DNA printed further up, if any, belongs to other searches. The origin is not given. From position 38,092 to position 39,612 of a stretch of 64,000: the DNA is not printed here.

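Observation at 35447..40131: Arn-like lipid-linked aminosugar module extended with a NeuD-type acetyltransferase and an ATP-grasp ligase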

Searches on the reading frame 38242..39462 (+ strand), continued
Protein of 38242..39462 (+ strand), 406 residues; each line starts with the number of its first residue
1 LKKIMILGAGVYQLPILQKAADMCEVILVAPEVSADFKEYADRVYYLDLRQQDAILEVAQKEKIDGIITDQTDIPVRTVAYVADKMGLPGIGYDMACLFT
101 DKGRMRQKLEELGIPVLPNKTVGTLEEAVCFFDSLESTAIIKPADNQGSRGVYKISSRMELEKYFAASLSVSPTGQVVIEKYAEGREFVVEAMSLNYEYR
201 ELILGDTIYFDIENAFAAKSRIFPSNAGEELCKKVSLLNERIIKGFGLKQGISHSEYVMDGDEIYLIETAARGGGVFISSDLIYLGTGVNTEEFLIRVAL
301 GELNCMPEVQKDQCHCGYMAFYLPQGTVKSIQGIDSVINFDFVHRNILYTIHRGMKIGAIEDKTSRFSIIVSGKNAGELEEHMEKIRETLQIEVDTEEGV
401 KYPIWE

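Call 26: search_protein_families(library=pfam, proteins=[L074:1402-2721:+, L032:14366-16066:+, L014:3938-7690:+, L035:488-1777:-, L056:8294-9865:+, L048:4203-4919:-, L045:3211-4206:-, L076:4891-6204:-, L058:11849-13057:-, L007:12243-12923:-], max_evalue=0.01)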
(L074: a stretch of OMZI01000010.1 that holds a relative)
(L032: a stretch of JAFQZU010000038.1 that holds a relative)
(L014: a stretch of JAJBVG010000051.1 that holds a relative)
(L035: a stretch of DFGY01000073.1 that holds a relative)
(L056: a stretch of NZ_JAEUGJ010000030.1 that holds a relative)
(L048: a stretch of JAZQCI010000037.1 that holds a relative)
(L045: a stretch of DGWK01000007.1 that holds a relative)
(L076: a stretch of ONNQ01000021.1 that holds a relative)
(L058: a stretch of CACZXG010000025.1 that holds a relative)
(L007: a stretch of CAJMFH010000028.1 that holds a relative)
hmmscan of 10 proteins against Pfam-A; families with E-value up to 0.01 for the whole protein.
L074:1402-2721:+ (439 aa): 0 families

L032:14366-16066:+ (566 aa): 1 family
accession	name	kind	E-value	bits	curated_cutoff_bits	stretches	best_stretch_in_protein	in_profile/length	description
PF14264.12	Glucos_trans_II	-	3.8e-12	46.4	30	2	32-196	2-157/317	Glucosyl transferase GtrII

L014:3938-7690:+ (1250 aa): 1 family
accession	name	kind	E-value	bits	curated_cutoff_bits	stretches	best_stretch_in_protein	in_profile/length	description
PF09586.16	YfhO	-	1.1e-104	351.9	28.5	1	370-1216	6-833/835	Bacterial membrane protein YfhO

L035:488-1777:- (429 aa): 0 families

L056:8294-9865:+ (523 aa): 1 family
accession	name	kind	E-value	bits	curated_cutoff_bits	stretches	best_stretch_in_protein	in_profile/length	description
PF03734.19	YkuD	-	1.9e-09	38.7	23.4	1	389-521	2-145/146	L,D-transpeptidase catalytic domain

L048:4203-4919:- (238 aa): 6 families
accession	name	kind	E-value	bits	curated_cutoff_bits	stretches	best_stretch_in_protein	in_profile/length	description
PF13401.12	AAA_22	-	0.00021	22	27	1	3-73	8-80/130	AAA domain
PF04275.20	P-mevalo_kinase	-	0.00086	19.7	33.8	0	196-225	52-81/114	Phosphomevalonate kinase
PF13671.12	AAA_33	-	0.003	18.3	27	0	2-46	1-33/143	AAA domain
PF13191.12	AAA_16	-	0.0036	18.2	32.6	1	6-73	30-103/167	AAA ATPase domain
PF07728.20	AAA_5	-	0.0044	17.5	22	0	6-38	5-37/139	AAA domain (dynein-related subfamily)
PF06414.18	Zeta_toxin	-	0.0072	16.2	22.3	0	7-76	23-95/199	Zeta toxin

L045:3211-4206:- (331 aa): 2 families
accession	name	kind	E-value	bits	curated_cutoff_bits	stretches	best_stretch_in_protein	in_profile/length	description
PF05704.18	Caps_synth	-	4.5e-86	289.1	24.5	1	50-317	12-276/278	Capsular polysaccharide synthesis protein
PF04488.21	Gly_transf_sug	-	6.3e-05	24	23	1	104-182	1-83/93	Glycosyltransferase sugar-binding region containing DXD motif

L076:4891-6204:- (437 aa): 1 family
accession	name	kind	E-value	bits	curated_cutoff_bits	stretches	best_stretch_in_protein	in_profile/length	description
PF04932.20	Wzy_C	-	0.00051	20.3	31.7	1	206-322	2-116/149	O-Antigen ligase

L058:11849-13057:- (402 aa): 1 family
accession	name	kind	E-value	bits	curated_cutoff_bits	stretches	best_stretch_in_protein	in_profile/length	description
PF05816.16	TelA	-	4.9e-126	420.7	30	1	72-397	1-331/332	Toxic anion resistance protein (TelA)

L007:12243-12923:- (226 aa): 4 families
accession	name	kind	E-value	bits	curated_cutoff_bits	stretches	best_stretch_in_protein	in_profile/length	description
PF00132.30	Hexapep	-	6.8e-15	54.5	27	1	130-165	1-36/36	Bacterial transferase hexapeptide (six repeats)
PF25084.1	LbH_EIF2B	-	4.8e-06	27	54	1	105-191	14-103/105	EIF2B subunit epsilon LbH domain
PF25247.1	LbH_GLGC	-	5e-05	23.7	27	0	148-201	15-60/135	GLGC left-handed parallel beta-helix domain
PF17836.7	PglD_N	-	0.00042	21.3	23.4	1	10-80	1-69/78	PglD N-terminal domain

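Call 32: predict_structure(alignment_id=A1)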
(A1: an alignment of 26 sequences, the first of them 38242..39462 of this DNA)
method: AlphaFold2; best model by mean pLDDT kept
length: 406 residues; sequences in the alignment: 26
mean_pLDDT: 91.9   pTM: 0.88
mean pLDDT of the five models: 91.9, 91.5, 91.1, 90.1, 89.8
residues with pLDDT >= 90: 317; 70-90: 76; 50-70: 12; < 50: 1
segments of 3 or more residues with pLDDT < 50: none
pLDDT, mean of each block of 10 residues (from residue 1): 93 90 97 93 96 98 95 88 95 90 90 95 96 94 80 92 93 89 93 94 94 82 95 97 95 93 91 70 93 94 90 91 94 96 93 88 78 97 97 96 92
secondary structure, 60 per line:
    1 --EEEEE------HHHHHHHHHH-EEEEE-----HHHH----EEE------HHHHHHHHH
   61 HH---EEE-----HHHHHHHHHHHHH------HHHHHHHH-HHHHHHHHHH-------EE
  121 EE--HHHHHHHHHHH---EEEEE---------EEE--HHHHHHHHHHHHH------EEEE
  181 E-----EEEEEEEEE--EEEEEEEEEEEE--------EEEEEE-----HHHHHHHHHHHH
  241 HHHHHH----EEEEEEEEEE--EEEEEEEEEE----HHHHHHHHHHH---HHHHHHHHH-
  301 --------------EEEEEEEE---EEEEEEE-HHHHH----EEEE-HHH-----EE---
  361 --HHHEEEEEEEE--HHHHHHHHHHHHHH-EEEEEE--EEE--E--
elements in order: E3-7 H14-23 E25-29 H35-38 E43-45 H52-62 E66-68 H74-86 H93-100 H102-111 E119-122 H125-135 E139-143 E153-155 H158-170 E177-181 E187-195 E198-209 E218-223 H229-246 E251-260 E263-272 H277-287 H291-299 E315-322 E326-332 H334-338 E343-346 E366-373 H376-389 E391-396 E399-401

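Call 34: fold_search(model_id=the predicted structure, library=pdb)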
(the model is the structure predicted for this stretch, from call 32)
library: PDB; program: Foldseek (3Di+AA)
matches with E <= 10: 1480; with E <= 0.001: 615
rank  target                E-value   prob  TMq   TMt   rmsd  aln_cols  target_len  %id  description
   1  4dim                  3.4e-28  1.00  0.76  0.78   4.8       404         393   18  Crystal structure of phosphoribosylglycinamide synthetase from Anaerococcus prevotii (released 2012-02-29)
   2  3vot_B                8.3e-28  1.00  0.83  0.86   2.8       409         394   22  Crystal structure of L-amino acid ligase from Bacillus licheniformis (released 2012-11-07)
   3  3vot_A                6.1e-27  1.00  0.83  0.82   2.9       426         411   21  Crystal structure of L-amino acid ligase from Bacillus licheniformis (released 2012-11-07)
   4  4wd3_A                5.3e-26  1.00  0.73  0.76   4.7       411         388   19  Crystal structure of an L-amino acid ligase RizA (released 2015-09-09)
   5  3vmm                  6.7e-26  1.00  0.78  0.68   4.5       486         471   18  Crystal structure of BacD, an L-amino acid dipeptide ligase from Bacillus subtilis (released 2012-04-11)
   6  3wnz                  7.2e-26  1.00  0.78  0.69   4.5       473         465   19  Crystal structure of Bacillus subtilis YwfE, an L-amino acid ligase, with bound ADP-Mg-Pi (released 2014-05-14)
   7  3wo1                  2.2e-25  1.00  0.79  0.69   4.5       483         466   18  Crystal structure of Trp332Ala mutant YwfE, an L-amino acid ligase, with bound ADP-Mg-Ala (released 2014-05-14)
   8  9yx2_B                3.9e-24  1.00  0.74  0.64   4.7       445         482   18  Structure of the long chain acyl-CoA carboxylase complex from Mycobacterium smegmatis with ATP, bicarbonate, and propi (released 2025-11-26)
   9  3ouz_A                2.4e-23  1.00  0.75  0.69   4.4       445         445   19  Crystal Structure of Biotin Carboxylase-ADP complex from Campylobacter jejuni (released 2010-10-13)
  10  9yx2_A                5.7e-23  1.00  0.75  0.53   4.7       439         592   18  Structure of the long chain acyl-CoA carboxylase complex from Mycobacterium smegmatis with ATP, bicarbonate, and propi (released 2025-11-26)
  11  9yx2_T                6.1e-23  1.00  0.75  0.65   4.6       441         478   18  Structure of the long chain acyl-CoA carboxylase complex from Mycobacterium smegmatis with ATP, bicarbonate, and propi (released 2025-11-26)
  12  3ouu_A                1.0e-22  1.00  0.76  0.70   4.5       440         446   19  Crystal Structure of Biotin Carboxylase-beta-gamma-ATP Complex from Campylobacter jejuni (released 2010-10-20)
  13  3ax6_A                1.2e-22  1.00  0.72  0.80   4.0       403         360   17  Crystal structure of N5-carboxyaminoimidazole ribonucleotide synthetase from Thermotoga maritima (released 2012-04-25)
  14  7kc7_A                1.4e-22  1.00  0.74  0.67   4.9       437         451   18  Biotin Carboxylase domain of Thermophilic 2-Oxoglutarate Carboxylase bound to ADP without Magnesium with disordered ph (released 2021-01-27)
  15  1kjq_B                1.7e-22  1.00  0.77  0.81   3.9       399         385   14  Crystal structure of glycinamide ribonucleotide transformylase in complex with Mg-ADP (released 2002-06-28)
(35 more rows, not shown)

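Call 56: search_protein_families(library=ncbifam, proteins=[L074:1402-2721:+, L065:11212-12417:+, L010:8773-9957:+, L063:7670-8758:+, L007:8730-10004:+, L053:12511-13788:+, L017:12792-13685:+, L004:15178-16254:+], max_evalue=0.001)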
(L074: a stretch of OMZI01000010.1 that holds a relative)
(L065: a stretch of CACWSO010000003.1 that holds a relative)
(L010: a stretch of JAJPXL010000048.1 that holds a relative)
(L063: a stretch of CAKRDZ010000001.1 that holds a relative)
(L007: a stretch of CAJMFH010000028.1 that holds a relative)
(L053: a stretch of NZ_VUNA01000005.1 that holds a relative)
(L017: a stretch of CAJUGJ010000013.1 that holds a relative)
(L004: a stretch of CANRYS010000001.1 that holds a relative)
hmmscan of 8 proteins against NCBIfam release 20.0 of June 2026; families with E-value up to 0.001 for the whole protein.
L074:1402-2721:+ (439 aa): 8 families
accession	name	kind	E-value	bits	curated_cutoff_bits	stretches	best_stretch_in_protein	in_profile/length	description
TIGR02155.1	PA_CoA_ligase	equivalog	1.9e-21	76.1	646.3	2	28-136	6-114/422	phenylacetate--CoA ligase PaaK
NF041878.1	paak_haloarch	equivalog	1.2e-14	53.7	700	1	27-138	10-121/427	phenylacetate--CoA ligase PaaK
NF053551.1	FlxY_rubin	equivalog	2.8e-14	52.7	520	1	28-340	7-327/424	flexirubin biosynthesis putative acyl-CoA ligase FlxY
NF045666.1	DVU1553_fam_AMP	equivalog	2.9e-11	43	300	2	184-320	169-310/331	DVU_1553 family AMP-dependent CoA ligase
TIGR03335.1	F390_ftsA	equivalog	1.2e-08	34.2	458.7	1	37-121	21-110/445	coenzyme F390 synthetase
NF041217.1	BagE_FevW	exception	8.7e-06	24.9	800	0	233-319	202-290/424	bagremycin/ferroverdin synthetase BagE/FevW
TIGR02304.1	aden_form_hyp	equivalog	0.00043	19.4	251.9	0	186-354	176-344/430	F390 synthetase-related protein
NF041596.1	fum_diaprop_lig_DdaG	equivalog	0.00091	18.3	700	0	68-326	28-279/390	fumarate--(S)-2,3-diaminopropanoate ligase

L065:11212-12417:+ (401 aa): 54 families (the best 25 are shown)
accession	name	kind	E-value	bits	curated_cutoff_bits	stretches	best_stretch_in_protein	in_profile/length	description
NF002563.0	PRK02186.1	subfamily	2.4e-26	92.3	625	1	18-398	14-396/890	argininosuccinate lyase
NF006766.0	PRK09288.1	equivalog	5.7e-21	74.7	339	1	2-291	5-295/396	formate-dependent phosphoribosylglycinamide formyltransferase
TIGR01205.1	D_ala_D_alaTIGR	subfamily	8.2e-21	74.3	245.65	1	98-277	94-283/318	D-alanine--D-alanine ligase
NF002378.0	PRK01372.1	subfamily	3.4e-20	72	243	1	95-278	85-268/305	D-alanine--D-alanine ligase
TIGR01142.1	purT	equivalog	1.4e-17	63.7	502.15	1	11-353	1-342/380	phosphoribosylglycinamide formyltransferase 2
NF002527.0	PRK01966.1-3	equivalog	2.4e-17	63.2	310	1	95-214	103-223/332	D-alanine--D-alanine ligase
NF005543.0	PRK07206.1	subfamily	1.9e-16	59.8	302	1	100-389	98-403/416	hypothetical protein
TIGR00877.1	purD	equivalog_domain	2.1e-16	59.8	288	1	96-252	90-253/425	phosphoribosylamine--glycine ligase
NF053745.1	AAntcapLigBacD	equivalog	2.1e-15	56.1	850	1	87-177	113-203/471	alanine--anticapsin ligase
NF006406.0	PRK08654.1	equivalog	1.4e-13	50.2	739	1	10-195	3-202/499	acetyl-CoA carboxylase biotin carboxylase subunit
NF011169.0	PRK14571.1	equivalog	2.3e-13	50.2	404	1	26-279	26-263/300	D-alanyl-alanine synthetase A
NF010623.0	PRK14016.1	subfamily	1.7e-12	46.3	877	1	105-197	209-300/871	cyanophycin synthetase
TIGR01161.1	purK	equivalog_domain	3.2e-12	46.4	318.4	1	12-256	2-241/362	5-(carboxyamino)imidazole ribonucleotide synthase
NF004676.0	PRK06019.1-2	equivalog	6.7e-12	45.1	387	1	8-193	9-188/363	5-(carboxyamino)imidazole ribonucleotide synthase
NF004679.0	PRK06019.1-5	equivalog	7.6e-12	44.7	326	1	9-198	2-187/376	5-(carboxyamino)imidazole ribonucleotide synthase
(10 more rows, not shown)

L010:8773-9957:+ (394 aa): 41 families (the best 25 are shown)
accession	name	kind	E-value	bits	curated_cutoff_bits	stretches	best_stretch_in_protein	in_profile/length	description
NF002563.0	PRK02186.1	subfamily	5.9e-23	81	625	1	16-392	19-395/890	argininosuccinate lyase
TIGR01142.1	purT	equivalog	7.9e-18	64.5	502.15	1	3-391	1-379/380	phosphoribosylglycinamide formyltransferase 2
NF006766.0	PRK09288.1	equivalog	1.2e-17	63.8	339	1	2-392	13-393/396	formate-dependent phosphoribosylglycinamide formyltransferase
TIGR00877.1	purD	equivalog_domain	3.7e-13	49.1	288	1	3-253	2-261/425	phosphoribosylamine--glycine ligase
NF002378.0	PRK01372.1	subfamily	4.6e-13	48.5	243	1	87-293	85-292/305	D-alanine--D-alanine ligase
TIGR01205.1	D_ala_D_alaTIGR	subfamily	1.4e-11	44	245.65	1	89-277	93-290/318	D-alanine--D-alanine ligase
NF002527.0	PRK01966.1-3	equivalog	2e-09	37.1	310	1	89-206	105-222/332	D-alanine--D-alanine ligase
NF004679.0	PRK06019.1-5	equivalog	2.1e-09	36.7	326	1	1-185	2-180/376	5-(carboxyamino)imidazole ribonucleotide synthase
NF053643.1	Ddl_archaea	equivalog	4.6e-09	35.7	500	1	3-280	2-278/367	putative pseudomurein biosynthesis ATP-grasp protein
NF053745.1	AAntcapLigBacD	equivalog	1.2e-08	33.8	850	1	54-172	89-205/471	alanine--anticapsin ligase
TIGR01161.1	purK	equivalog_domain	1.2e-07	31.4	318.4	1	4-185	2-178/362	5-(carboxyamino)imidazole ribonucleotide synthase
NF005543.0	PRK07206.1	subfamily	1.2e-07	30.8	302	1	52-298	58-312/416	hypothetical protein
NF000206.1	D_ala_D_lac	equivalog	1.4e-07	30.8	550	1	86-194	116-219/342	D-alanine--(R)-lactate ligase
NF003671.0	PRK05294.1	equivalog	1.6e-07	29.4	599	1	39-277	602-841/1058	carbamoyl-phosphate synthase large subunit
NF041595.1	dap_A_syn_DdaF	equivalog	1.8e-07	30.3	840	1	54-299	67-317/424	dapdiamide A synthase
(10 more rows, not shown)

L063:7670-8758:+ (362 aa): 0 families

L007:8730-10004:+ (424 aa): 0 families

L053:12511-13788:+ (425 aa): 0 families

L017:12792-13685:+ (297 aa): 3 families
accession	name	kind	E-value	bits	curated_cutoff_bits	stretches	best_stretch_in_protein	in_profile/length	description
TIGR03301.1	PhnW-AepZ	equivalog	1.9e-08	34.1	360.8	1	121-213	158-254/355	2-aminoethylphosphonate aminotransferase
NF003764.0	PRK05355.1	equivalog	3e-07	29.7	253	1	21-65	38-83/357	3-phosphoserine/phosphohydroxythreonine transaminase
TIGR01364.1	serC_1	equivalog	4.7e-07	29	443.6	1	22-66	36-81/358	phosphoserine transaminase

L004:15178-16254:+ (358 aa): 0 families
